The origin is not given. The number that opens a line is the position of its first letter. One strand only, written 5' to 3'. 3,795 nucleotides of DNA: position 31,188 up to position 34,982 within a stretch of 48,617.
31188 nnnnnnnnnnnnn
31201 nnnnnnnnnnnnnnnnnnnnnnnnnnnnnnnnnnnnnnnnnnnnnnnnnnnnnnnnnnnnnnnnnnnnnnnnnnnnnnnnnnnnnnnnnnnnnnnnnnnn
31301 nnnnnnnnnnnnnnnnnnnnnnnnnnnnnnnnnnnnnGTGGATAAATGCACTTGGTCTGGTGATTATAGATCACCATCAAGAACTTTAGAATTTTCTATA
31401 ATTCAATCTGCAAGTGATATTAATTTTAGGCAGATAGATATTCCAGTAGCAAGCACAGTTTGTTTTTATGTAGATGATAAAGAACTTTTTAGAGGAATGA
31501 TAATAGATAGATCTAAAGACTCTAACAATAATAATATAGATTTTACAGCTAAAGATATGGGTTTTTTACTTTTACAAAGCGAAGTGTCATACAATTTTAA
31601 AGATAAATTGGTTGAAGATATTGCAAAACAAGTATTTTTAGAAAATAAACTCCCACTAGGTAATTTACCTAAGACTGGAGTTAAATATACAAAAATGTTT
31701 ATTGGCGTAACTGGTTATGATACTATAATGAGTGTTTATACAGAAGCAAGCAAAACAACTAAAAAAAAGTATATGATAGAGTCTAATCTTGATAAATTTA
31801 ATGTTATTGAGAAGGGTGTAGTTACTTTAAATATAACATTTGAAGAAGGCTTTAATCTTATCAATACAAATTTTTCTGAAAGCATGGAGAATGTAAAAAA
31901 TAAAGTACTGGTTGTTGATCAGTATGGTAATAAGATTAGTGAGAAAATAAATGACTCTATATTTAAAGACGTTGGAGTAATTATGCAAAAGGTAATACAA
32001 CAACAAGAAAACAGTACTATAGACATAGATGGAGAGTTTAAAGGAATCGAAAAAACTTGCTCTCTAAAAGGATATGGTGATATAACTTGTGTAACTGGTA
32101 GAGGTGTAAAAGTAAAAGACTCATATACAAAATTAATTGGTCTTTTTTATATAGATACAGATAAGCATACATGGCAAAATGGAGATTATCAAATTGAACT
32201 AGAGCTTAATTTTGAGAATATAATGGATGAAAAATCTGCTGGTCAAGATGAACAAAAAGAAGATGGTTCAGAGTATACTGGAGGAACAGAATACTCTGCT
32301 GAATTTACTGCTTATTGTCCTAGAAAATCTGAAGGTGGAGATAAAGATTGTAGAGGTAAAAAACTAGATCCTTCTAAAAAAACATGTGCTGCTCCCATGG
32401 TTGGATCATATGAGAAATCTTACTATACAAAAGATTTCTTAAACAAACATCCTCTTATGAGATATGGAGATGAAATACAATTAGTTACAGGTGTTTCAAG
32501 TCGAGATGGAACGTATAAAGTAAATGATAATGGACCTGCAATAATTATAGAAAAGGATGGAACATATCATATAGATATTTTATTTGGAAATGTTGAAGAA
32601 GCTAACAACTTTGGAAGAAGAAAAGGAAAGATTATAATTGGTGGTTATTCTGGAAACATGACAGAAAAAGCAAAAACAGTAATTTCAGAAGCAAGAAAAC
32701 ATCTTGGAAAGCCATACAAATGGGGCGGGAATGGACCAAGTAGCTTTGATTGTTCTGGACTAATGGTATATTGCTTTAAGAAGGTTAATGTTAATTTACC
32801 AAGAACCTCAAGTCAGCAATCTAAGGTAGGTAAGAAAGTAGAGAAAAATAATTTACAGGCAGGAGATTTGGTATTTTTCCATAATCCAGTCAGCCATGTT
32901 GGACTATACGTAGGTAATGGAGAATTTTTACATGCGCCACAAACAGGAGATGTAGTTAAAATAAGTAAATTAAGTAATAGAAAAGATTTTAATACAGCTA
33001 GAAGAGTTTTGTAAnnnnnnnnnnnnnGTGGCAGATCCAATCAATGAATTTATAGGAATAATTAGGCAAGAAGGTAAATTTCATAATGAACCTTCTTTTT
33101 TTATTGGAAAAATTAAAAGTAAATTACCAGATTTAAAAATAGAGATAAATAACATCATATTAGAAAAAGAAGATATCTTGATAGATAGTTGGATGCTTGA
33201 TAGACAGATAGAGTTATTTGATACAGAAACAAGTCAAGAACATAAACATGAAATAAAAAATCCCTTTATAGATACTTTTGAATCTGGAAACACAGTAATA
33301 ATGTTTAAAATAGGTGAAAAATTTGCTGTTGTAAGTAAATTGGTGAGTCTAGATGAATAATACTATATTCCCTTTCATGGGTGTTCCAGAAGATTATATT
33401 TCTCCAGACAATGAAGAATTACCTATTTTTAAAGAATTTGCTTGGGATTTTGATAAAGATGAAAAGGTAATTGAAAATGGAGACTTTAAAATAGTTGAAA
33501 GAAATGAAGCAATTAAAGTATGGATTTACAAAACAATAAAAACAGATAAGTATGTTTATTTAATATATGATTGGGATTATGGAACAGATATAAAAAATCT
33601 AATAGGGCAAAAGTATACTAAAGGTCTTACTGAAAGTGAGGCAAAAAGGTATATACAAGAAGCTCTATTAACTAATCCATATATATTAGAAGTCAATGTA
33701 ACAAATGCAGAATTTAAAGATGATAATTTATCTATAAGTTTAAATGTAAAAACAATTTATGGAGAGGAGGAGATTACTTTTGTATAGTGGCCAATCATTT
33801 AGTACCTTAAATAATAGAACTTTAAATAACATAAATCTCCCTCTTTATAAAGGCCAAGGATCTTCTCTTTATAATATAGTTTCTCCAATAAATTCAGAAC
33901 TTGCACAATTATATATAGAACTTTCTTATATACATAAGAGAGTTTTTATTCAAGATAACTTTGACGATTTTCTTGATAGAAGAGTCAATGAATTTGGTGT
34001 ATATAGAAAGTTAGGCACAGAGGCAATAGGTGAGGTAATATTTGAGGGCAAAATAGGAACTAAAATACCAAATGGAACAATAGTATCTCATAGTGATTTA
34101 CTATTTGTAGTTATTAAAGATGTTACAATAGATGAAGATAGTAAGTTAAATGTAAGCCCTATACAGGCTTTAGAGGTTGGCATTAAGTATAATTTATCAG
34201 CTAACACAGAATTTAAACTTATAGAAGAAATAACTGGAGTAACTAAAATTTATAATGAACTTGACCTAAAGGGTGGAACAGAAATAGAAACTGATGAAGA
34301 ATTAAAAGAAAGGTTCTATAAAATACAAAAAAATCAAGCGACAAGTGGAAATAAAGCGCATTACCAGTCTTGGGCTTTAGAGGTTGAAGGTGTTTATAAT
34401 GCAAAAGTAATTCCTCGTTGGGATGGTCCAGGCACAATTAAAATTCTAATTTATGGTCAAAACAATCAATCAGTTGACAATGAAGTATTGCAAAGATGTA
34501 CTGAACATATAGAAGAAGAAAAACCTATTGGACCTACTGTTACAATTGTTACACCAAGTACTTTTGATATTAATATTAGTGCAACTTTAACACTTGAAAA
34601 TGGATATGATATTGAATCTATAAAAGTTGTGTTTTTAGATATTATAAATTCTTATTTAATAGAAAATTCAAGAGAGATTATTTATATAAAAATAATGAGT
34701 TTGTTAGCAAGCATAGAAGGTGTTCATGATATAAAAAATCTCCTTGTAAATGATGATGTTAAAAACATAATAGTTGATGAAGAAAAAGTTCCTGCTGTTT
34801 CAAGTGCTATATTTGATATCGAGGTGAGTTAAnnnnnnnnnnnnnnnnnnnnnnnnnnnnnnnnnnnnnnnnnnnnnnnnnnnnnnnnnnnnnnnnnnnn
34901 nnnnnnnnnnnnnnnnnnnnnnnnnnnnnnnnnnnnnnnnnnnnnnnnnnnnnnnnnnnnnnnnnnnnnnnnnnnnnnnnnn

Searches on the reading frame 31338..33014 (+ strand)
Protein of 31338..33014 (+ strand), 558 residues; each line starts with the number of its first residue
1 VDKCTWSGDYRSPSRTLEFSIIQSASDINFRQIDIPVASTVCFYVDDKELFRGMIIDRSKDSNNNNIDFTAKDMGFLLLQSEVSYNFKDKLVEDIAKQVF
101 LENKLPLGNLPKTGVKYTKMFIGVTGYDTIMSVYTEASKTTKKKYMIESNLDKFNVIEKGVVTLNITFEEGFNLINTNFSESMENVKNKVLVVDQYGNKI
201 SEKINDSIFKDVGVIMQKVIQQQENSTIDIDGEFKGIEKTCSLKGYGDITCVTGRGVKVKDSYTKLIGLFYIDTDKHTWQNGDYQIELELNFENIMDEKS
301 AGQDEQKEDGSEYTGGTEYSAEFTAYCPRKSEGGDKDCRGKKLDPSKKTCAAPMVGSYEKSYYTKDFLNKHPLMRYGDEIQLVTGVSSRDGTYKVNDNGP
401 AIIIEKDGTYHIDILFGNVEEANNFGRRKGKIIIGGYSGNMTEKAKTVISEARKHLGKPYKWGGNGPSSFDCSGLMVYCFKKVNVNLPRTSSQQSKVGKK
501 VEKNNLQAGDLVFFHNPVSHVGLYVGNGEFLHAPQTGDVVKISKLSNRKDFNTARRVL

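Call 6: search_protein_families(library=pfam, proteins=[window:31338-33014:+], max_evalue=0.01)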
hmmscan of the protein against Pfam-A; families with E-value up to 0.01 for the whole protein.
window:31338-33014:+ (558 aa): 3 families
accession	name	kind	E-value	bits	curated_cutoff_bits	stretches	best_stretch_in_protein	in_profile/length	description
PF24032.1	YQBQ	-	2.9e-41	142.2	27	1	5-291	2-294/294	YQBQ-like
PF00877.26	NLPC_P60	-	4.5e-32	110.6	23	1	457-548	1-94/105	NlpC/P60 family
PF05708.18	Peptidase_C92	-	4.9e-06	27.1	27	1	424-495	59-133/166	Permuted papain-like amidase enzyme, YaeF/YiiX, C92 family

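Call 7: search_protein_families(library=phrogs, proteins=[window:31338-33014:+], max_evalue=0.001)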
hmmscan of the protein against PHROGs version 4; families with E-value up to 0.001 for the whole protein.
window:31338-33014:+ (558 aa): 6 families
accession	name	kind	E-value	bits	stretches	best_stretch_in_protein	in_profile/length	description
phrog_400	-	tail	1.3e-224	749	1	2-557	38-651/654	tail protein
phrog_12508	-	unknown function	1.4e-107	360.1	1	327-558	7-260/260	-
phrog_329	-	tail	1.1e-41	144.1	1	378-556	447-655/949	minor tail protein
phrog_2810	-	head and packaging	1.5e-24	87.4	1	444-544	509-607/952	virion structural protein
phrog_25111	-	tail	7.1e-18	65.9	1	445-535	212-309/333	tail protein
phrog_971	-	lysis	0.0005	19.8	1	434-484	894-943/1338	endolysin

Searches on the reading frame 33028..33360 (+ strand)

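Call 6: search_protein_families(library=pfam, proteins=[window:33028-33360:+], max_evalue=0.01)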
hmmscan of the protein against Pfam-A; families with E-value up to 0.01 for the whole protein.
window:33028-33360:+ (110 aa): 1 family
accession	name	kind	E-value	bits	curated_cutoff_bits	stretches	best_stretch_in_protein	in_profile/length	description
PF10844.13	DUF2577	-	5.5e-17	62.3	22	1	9-104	2-96/96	Protein of unknown function (DUF2577)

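Call 7: search_protein_families(library=phrogs, proteins=[window:33028-33360:+], max_evalue=0.001)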
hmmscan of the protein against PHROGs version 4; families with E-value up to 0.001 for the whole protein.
window:33028-33360:+ (110 aa): 2 families
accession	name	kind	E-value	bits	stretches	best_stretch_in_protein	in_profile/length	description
phrog_24335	-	unknown function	6.9e-37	126.2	1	1-53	1-53/53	-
phrog_579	-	unknown function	6.4e-34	117.4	1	2-107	2-109/110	-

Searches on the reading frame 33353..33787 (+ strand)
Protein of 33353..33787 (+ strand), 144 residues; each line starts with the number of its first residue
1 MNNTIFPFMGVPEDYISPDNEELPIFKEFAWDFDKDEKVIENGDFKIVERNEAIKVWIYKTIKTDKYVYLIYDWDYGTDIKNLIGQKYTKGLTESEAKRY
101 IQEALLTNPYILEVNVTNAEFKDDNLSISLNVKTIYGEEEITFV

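Call 6: search_protein_families(library=pfam, proteins=[window:33353-33787:+], max_evalue=0.01)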
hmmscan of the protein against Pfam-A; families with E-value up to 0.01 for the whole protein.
window:33353-33787:+ (144 aa): 2 families
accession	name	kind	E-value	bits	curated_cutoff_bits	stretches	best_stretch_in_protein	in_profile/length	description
PF10934.14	Sheath_initiator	-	2.7e-34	117.8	32.9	1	29-132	1-104/104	Contractile injection system sheath initiator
PF00069.31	Pkinase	-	0.0094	15.8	31.7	0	56-129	61-132/263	Protein kinase domain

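Call 7: search_protein_families(library=phrogs, proteins=[window:33353-33787:+], max_evalue=0.001)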
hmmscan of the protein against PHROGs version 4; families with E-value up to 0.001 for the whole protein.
window:33353-33787:+ (144 aa): 2 families
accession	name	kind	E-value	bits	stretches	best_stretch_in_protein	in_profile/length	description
phrog_120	-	tail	1.1e-52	180.7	1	1-143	29-174/303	baseplate wedge subunit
phrog_975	-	tail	2.3e-10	41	1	41-144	124-225/238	baseplate protein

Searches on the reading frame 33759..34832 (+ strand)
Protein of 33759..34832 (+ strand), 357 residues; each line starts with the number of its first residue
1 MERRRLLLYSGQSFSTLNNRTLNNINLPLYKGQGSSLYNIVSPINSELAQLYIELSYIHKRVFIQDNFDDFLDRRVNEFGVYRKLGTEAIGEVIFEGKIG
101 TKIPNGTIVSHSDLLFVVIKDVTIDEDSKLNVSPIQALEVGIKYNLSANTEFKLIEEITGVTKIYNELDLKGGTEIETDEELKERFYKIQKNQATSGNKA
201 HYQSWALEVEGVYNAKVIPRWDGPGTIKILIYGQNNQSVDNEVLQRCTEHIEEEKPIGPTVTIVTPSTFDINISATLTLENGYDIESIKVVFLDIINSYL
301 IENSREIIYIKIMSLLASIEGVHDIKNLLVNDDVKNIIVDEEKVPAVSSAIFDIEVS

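Call 6: search_protein_families(library=pfam, proteins=[window:33759-34832:+], max_evalue=0.01)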
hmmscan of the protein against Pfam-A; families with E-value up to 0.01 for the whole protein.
window:33759-34832:+ (357 aa): 1 family
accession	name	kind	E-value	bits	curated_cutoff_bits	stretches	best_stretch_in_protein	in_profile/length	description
PF04865.19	Baseplate_J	-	9.2e-70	235.3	21.1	1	69-312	2-252/255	Baseplate J-like protein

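Call 7: search_protein_families(library=phrogs, proteins=[window:33759-34832:+], max_evalue=0.001)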
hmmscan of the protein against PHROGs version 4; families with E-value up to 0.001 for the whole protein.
window:33759-34832:+ (357 aa): 6 families
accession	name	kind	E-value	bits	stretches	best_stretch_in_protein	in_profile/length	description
phrog_6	-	tail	1.5e-74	252.6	1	11-355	69-431/548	baseplate wedge subunit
phrog_1608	-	tail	2.8e-39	135.5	1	171-347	2-183/192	tail protein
phrog_2103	-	tail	3.4e-08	34.1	1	50-162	47-158/162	baseplate protein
phrog_4226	-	tail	2.1e-06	28.2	1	175-345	43-214/228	baseplate protein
phrog_12386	-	unknown function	0.0002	22.7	1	15-79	7-71/72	-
phrog_34452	-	unknown function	0.00084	20.1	0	60-166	64-171/175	-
